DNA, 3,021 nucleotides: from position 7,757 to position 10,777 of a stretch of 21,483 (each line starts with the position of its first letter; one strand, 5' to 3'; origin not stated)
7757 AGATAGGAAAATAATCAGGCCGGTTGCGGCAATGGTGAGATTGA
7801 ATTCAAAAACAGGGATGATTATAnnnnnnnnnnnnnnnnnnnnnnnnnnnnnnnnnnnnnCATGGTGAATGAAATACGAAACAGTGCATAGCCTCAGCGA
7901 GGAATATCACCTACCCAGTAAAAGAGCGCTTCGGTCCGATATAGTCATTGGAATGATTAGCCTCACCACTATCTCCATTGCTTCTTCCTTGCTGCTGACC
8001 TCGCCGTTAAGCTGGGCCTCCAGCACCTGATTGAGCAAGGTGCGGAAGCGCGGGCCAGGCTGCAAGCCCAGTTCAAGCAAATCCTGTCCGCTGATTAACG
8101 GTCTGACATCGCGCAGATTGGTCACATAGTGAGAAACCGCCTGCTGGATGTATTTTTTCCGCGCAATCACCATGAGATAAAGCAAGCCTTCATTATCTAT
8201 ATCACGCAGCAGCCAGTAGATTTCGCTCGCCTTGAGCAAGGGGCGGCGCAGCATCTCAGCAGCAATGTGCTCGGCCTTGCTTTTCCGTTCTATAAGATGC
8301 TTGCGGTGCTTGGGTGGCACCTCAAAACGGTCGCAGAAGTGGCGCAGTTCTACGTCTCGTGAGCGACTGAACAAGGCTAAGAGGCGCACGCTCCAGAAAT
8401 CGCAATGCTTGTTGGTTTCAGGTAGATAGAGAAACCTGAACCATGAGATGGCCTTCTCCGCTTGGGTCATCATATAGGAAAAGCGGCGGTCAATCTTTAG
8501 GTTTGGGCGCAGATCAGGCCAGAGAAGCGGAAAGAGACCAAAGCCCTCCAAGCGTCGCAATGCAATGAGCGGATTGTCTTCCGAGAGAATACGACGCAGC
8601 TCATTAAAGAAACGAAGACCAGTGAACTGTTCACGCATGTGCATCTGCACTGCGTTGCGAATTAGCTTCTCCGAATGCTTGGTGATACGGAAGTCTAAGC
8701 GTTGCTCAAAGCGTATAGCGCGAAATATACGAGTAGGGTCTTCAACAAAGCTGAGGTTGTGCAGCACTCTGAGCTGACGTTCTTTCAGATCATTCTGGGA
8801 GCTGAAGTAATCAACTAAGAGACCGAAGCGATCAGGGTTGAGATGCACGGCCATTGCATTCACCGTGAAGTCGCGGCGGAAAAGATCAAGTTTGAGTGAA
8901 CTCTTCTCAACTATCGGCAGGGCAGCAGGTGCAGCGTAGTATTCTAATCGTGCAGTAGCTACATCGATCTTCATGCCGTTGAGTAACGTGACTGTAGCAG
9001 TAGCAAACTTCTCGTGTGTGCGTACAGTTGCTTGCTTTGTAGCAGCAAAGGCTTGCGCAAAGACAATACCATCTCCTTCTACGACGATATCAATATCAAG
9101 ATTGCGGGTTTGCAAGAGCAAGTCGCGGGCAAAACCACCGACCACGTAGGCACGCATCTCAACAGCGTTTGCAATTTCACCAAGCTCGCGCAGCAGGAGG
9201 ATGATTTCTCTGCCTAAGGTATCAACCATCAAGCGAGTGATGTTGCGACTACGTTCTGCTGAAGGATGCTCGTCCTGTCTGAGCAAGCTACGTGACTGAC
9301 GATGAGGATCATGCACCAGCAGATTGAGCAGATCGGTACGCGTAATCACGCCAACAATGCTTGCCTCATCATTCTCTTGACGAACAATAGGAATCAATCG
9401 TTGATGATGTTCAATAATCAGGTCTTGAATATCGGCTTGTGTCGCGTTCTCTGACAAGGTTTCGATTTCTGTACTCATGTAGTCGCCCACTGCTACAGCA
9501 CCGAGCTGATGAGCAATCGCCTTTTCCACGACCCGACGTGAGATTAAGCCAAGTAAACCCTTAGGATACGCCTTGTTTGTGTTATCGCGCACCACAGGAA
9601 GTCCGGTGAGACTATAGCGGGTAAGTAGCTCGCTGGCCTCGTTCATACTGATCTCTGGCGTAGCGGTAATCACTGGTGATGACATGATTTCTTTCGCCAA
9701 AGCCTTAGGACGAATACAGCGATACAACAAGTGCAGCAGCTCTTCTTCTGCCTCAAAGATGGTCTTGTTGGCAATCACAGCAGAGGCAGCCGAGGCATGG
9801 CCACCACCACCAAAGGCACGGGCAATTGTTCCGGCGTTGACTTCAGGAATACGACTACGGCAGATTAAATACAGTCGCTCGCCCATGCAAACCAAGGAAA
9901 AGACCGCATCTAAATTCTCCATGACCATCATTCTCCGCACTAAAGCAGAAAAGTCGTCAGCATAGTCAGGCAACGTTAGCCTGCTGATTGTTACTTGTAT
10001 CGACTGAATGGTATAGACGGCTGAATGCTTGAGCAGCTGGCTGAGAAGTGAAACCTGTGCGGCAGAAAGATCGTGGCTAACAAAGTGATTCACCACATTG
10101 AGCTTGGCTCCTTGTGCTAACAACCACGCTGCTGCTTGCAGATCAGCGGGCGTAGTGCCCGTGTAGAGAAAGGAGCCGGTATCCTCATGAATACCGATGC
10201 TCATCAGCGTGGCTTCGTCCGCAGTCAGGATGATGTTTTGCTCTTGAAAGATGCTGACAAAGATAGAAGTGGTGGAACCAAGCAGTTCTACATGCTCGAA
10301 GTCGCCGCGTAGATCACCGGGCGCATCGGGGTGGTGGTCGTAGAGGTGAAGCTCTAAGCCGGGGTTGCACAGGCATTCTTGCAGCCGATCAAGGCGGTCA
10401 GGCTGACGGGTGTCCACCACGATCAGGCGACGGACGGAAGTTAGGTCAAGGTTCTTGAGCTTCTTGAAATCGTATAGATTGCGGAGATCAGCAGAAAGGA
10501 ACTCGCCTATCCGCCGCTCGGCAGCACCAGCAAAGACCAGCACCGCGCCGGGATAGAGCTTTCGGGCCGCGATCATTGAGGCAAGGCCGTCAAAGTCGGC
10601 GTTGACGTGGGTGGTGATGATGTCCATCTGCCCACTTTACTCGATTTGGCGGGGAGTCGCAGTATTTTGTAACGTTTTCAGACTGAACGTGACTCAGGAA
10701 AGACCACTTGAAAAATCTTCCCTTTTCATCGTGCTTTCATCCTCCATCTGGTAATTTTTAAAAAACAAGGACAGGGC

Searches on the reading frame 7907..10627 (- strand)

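Call 6: search_protein_families(library=pfam, proteins=[window:7907-10627:-], max_evalue=0.01)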
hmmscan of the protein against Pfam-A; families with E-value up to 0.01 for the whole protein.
window:7907-10627:- (906 aa): 6 families
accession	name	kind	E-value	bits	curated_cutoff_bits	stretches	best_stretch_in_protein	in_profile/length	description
PF01743.26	PolyA_pol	-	2.7e-25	89.6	23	1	493-620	1-126/126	Poly A polymerase head domain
PF00571.33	CBS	-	2.3e-21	76.3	24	2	380-438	1-56/57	CBS domain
PF01368.27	DHH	-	1.2e-08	35.7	28.1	1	3-146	3-125/125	DHH family, N-terminal domain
PF02272.25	DHHA1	-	6.3e-05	23.8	25.9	1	257-305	50-100/102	DHHA1 domain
PF13735.12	tRNA_NucTran2_2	-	8.4e-05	23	27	1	842-885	101-146/149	tRNA nucleotidyltransferase domain 2 putative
PF12627.12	PolyA_pol_RNAbd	-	0.00012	22.2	22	1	645-707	1-61/64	Probable RNA and SrmB- binding site of polymerase A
